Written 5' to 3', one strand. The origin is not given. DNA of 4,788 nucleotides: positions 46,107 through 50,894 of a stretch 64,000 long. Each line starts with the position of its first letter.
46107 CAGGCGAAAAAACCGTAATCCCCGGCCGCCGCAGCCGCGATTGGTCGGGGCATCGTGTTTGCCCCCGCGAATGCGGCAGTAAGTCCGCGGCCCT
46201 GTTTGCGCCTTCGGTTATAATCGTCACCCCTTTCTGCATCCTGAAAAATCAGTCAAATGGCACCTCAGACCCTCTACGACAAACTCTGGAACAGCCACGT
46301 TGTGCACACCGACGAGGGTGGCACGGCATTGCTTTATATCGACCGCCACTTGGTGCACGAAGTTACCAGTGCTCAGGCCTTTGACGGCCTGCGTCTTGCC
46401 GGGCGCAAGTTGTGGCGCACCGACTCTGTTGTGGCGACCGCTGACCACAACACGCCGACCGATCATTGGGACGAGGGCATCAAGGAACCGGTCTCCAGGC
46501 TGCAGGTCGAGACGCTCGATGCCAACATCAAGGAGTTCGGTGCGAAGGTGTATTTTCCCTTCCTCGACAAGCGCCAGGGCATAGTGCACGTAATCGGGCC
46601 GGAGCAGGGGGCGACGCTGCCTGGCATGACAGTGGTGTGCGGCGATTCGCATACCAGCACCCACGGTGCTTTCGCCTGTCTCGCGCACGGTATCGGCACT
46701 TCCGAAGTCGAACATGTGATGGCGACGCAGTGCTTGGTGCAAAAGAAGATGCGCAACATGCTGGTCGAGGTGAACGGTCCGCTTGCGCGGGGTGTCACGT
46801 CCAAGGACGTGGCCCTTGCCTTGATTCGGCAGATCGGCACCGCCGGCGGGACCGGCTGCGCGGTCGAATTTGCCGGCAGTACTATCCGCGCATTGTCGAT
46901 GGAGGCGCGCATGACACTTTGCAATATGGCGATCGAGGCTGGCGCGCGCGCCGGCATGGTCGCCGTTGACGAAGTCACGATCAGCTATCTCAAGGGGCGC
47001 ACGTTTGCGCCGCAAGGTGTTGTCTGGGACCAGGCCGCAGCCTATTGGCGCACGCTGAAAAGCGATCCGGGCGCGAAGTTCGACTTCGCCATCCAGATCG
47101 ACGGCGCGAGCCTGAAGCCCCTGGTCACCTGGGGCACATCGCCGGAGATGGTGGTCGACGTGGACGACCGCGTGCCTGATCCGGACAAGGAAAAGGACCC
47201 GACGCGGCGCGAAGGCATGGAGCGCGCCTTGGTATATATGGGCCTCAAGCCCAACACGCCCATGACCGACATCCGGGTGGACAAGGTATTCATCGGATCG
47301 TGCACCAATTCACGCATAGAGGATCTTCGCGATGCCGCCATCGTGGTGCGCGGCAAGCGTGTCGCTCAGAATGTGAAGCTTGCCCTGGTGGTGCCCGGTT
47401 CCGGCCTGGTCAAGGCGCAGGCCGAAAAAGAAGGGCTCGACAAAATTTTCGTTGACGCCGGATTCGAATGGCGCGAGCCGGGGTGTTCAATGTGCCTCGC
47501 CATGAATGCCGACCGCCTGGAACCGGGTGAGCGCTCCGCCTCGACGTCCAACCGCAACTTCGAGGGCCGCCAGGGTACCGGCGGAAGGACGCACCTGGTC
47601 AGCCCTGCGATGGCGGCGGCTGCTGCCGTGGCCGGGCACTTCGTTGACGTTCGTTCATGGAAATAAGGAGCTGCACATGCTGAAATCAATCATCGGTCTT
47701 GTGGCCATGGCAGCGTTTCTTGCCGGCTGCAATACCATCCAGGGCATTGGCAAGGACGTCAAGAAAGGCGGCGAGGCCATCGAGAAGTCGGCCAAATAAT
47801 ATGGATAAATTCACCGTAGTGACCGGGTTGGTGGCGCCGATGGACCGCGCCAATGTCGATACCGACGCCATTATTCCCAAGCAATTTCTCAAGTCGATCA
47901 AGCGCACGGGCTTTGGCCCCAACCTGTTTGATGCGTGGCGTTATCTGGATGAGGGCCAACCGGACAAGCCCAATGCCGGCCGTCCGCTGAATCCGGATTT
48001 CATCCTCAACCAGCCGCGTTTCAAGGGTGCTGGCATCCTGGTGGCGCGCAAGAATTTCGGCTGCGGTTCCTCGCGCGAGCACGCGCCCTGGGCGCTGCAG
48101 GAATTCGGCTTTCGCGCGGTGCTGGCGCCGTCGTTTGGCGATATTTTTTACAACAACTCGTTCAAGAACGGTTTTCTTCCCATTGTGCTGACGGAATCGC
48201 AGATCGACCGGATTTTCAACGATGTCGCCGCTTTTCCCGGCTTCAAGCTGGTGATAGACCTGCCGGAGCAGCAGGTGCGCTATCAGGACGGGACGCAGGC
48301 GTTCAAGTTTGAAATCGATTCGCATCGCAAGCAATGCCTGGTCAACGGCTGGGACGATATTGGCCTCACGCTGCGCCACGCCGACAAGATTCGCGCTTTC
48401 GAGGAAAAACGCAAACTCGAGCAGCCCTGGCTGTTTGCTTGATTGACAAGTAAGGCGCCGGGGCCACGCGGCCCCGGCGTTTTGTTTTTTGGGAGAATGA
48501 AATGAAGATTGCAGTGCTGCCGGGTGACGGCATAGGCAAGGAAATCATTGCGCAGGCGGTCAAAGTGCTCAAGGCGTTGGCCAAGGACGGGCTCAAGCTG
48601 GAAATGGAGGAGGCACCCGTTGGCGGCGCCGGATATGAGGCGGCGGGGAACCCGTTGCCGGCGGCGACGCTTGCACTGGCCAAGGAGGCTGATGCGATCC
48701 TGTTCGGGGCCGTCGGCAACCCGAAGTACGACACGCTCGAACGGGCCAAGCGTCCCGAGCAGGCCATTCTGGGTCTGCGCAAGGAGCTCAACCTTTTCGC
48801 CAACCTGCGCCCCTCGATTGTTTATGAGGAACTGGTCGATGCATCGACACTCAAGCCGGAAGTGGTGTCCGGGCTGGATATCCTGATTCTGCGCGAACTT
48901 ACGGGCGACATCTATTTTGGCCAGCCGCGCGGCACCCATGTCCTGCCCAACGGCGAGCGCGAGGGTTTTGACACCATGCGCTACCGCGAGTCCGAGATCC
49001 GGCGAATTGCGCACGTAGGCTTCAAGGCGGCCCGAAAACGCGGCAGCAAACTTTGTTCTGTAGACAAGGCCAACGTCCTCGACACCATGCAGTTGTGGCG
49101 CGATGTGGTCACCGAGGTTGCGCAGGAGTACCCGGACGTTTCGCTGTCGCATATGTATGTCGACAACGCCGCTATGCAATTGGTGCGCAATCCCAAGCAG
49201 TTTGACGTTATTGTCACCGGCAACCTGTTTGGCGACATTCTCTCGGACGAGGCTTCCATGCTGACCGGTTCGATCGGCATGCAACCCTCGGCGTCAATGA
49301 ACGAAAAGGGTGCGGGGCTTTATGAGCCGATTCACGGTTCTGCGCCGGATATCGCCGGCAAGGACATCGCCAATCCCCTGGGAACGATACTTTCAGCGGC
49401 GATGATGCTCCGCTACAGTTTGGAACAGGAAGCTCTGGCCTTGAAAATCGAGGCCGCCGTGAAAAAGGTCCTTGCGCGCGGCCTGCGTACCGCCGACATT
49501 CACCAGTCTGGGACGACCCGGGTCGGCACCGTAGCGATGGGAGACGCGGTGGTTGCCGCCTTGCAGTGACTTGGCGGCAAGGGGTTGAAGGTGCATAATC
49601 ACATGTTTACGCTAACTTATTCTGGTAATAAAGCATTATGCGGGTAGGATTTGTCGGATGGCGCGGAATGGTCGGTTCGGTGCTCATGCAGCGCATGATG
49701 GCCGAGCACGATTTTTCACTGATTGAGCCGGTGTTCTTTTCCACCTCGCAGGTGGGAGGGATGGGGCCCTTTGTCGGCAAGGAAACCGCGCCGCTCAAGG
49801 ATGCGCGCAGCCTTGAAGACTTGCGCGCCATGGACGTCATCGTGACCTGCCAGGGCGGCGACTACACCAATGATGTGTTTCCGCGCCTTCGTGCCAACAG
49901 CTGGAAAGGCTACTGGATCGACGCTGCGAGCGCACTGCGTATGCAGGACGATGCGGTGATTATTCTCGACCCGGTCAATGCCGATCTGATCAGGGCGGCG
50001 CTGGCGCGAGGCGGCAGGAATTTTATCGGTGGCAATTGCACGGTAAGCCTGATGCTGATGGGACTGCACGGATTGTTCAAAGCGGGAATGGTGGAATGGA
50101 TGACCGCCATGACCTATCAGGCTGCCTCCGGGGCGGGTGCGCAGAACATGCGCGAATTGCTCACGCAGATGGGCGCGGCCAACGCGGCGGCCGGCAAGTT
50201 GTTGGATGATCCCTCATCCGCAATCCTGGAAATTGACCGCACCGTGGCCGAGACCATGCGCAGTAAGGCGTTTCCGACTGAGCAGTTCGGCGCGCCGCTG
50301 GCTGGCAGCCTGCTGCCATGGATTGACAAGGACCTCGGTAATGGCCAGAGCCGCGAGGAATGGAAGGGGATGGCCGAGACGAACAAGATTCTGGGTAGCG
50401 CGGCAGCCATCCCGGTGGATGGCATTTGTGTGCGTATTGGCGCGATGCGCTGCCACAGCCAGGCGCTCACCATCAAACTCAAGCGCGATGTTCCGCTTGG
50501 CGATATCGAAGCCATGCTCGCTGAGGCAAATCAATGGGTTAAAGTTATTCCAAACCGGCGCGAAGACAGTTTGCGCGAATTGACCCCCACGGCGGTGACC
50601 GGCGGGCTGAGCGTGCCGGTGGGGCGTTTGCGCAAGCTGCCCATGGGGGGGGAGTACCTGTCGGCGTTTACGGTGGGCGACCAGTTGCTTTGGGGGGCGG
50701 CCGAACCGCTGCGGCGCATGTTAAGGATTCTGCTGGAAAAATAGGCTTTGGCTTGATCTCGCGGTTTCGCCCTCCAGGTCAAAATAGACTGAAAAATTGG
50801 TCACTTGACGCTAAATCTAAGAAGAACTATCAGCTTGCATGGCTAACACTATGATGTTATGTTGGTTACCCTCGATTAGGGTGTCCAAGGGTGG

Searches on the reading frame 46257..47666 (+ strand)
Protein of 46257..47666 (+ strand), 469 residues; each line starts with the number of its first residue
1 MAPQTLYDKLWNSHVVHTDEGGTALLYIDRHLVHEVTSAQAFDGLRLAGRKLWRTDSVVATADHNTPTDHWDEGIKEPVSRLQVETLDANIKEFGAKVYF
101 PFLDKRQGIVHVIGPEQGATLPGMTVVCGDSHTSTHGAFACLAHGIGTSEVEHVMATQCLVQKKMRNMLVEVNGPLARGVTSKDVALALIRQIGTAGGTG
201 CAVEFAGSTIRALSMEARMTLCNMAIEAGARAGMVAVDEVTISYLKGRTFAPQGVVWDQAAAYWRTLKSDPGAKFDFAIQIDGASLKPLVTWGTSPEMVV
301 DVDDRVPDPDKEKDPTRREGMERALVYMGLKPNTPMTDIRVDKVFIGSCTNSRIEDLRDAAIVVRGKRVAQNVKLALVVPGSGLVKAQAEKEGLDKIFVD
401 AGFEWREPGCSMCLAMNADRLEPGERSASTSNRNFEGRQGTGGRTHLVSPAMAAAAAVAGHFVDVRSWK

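Call 52: search_protein_families(library=ncbifam, proteins=[window:46257-47666:+], max_evalue=1e-10)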
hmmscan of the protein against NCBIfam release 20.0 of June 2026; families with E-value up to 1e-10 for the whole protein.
window:46257-47666:+ (469 aa): 19 families
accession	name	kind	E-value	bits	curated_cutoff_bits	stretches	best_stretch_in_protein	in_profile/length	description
NF004016.0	PRK05478.1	subfamily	6e-239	793.3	510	1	2-468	2-466/468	3-isopropylmalate dehydratase large subunit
TIGR00170.1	leuC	equivalog_domain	1.6e-231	768.8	560.25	1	3-467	2-465/466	3-isopropylmalate dehydratase large subunit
NF009116.0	PRK12466.1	subfamily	5.8e-221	734.1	531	1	2-467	3-467/472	3-isopropylmalate dehydratase large subunit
NF001614.1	PRK00402.1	subfamily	2.6e-102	342.6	385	2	4-304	1-284/415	aconitase/3-isopropylmalate dehydratase large subunit family protein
TIGR01343.1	hacA_fam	subfamily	4.8e-95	318.6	385.7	2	20-304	17-281/412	homoaconitate hydratase family protein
TIGR02086.1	IPMI_arch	subfamily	4.2e-83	279.4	410.15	2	4-304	1-279/411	3-isopropylmalate dehydratase/homoaconitate hydratase family large subunit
NF040615.1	HacA_Meth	equivalog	3.8e-76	256.5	550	2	21-302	19-286/419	homoaconitase large subunit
TIGR02083.1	LEU2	equivalog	1.2e-73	248.4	610.65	2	22-304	21-284/419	3-isopropylmalate dehydratase large subunit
NF005558.0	PRK07229.1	equivalog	8.6e-69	232.7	612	1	3-468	2-415/647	aconitate hydratase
TIGR01342.1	acon_putative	hypoth_equivalog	1.6e-50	172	719.15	2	96-303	82-279/655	putative aconitate hydratase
TIGR00139.1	h_aconitase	equivalog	4.3e-43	147.7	529.9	2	34-253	38-249/709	homoaconitase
TIGR01340.1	aconitase_mito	equivalog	2.9e-35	121.8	825.35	1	95-305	121-330/745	aconitate hydratase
NF006757.0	PRK09277.1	subfamily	2.7e-31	108.1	686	1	124-461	205-557/888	aconitate hydratase AcnA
NF009520.0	PRK12881.1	subfamily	1.6e-29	102.3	905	1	124-461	205-558/893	aconitate hydratase AcnA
TIGR01341.1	aconitase_1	equivalog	2.6e-26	91.6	945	1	125-461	190-548/876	aconitate hydratase AcnA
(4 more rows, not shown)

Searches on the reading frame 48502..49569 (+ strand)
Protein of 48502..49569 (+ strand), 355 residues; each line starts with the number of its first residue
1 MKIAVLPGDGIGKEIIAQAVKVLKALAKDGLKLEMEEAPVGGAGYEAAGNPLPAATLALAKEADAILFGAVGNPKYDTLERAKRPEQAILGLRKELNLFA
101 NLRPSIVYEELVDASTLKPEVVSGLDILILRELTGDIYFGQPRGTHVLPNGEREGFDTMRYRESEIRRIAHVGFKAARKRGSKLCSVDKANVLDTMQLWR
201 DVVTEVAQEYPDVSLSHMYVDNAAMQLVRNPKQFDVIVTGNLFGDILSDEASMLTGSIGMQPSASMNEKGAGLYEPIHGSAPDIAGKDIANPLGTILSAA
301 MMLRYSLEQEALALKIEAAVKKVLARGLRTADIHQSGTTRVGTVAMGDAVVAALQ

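Call 52: search_protein_families(library=ncbifam, proteins=[window:48502-49569:+], max_evalue=1e-10)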
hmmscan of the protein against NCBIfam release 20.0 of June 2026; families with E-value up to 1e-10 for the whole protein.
window:48502-49569:+ (355 aa): 16 families
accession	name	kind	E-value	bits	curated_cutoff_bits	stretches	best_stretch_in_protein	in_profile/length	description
TIGR00169.1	leuB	equivalog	4.9e-151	502.7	353.2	1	2-349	1-348/349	3-isopropylmalate dehydrogenase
TIGR02088.1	LEU3_arch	subfamily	4.2e-86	289.1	409.8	1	3-339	1-316/324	isopropylmalate/isohomocitrate dehydrogenases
NF002898.0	PRK03437.1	equivalog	2.8e-81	273.5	393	1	1-354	5-345/347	3-isopropylmalate dehydrogenase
NF040626.1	AksF2_Meth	equivalog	4.2e-79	266.2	540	1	2-351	3-327/333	homoisocitrate dehydrogenase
NF040619.1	AksF_Meth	equivalog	4.8e-79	265.9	500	1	1-335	2-332/343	homoisocitrate dehydrogenase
TIGR02089.1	TTC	equivalog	9.9e-74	248.3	470.4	1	2-343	5-345/352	tartrate dehydrogenase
NF006048.0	PRK08194.1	equivalog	9.9e-67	225.5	501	1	1-340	4-339/352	tartrate dehydrogenase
NF006673.0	PRK09222.1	equivalog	2.1e-66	224.8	509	1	2-354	6-341/482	NADP-dependent isocitrate dehydrogenase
NF006529.0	PRK08997.1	equivalog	1e-63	215.3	510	1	2-340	5-325/335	isocitrate dehydrogenase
NF040855.1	iso_homocit_dh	equivalog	5.5e-62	210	680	1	2-340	3-309/345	isocitrate--homoisocitrate dehydrogenase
TIGR02924.1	ICDH_alpha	equivalog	1.4e-56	192.5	561.35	1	2-354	2-337/473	isocitrate dehydrogenase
TIGR00175.1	mito_nad_idh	equivalog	4.3e-49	167.5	432.4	1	2-340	5-324/334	isocitrate dehydrogenase (NAD(+))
TIGR00183.1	prok_nadp_idh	equivalog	9.7e-34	116.9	567.3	1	196-354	260-416/417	isocitrate dehydrogenase (NADP(+))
NF005036.0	PRK06451.1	equivalog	5.1e-29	101.2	484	1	213-352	268-406/412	NADP-dependent isocitrate dehydrogenase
NF005425.0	PRK07006.1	equivalog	9.2e-29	100.4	490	1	183-352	247-414/416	NADP-dependent isocitrate dehydrogenase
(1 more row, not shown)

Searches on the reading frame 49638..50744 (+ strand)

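Call 52: search_protein_families(library=ncbifam, proteins=[window:49638-50744:+], max_evalue=1e-10)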
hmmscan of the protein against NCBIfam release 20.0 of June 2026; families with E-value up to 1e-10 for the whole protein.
window:49638-50744:+ (368 aa): 7 families
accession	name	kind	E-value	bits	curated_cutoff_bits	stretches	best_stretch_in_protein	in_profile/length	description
NF005144.0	PRK06598.1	subfamily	4e-193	641.5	198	1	1-366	2-368/369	aspartate-semialdehyde dehydrogenase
TIGR01745.1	asd_gamma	equivalog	6.6e-188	624.1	402.9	1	1-366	1-366/366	aspartate-semialdehyde dehydrogenase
NF011456.0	PRK14874.1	equivalog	1e-42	146.4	223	1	1-355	5-330/346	aspartate-semialdehyde dehydrogenase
TIGR01296.1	asd_B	equivalog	2.8e-35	122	324.2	1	2-355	1-326/339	aspartate-semialdehyde dehydrogenase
NF005229.0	PRK06728.1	equivalog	1.8e-20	73.1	628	1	3-356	8-332/347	aspartate-semialdehyde dehydrogenase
TIGR00978.1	asd_EA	equivalog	3.3e-17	62.6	301.2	0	1-169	1-182/342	aspartate-semialdehyde dehydrogenase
NF006416.0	PRK08664.1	subfamily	2.6e-14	53.2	232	0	94-171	104-186/350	aspartate-semialdehyde dehydrogenase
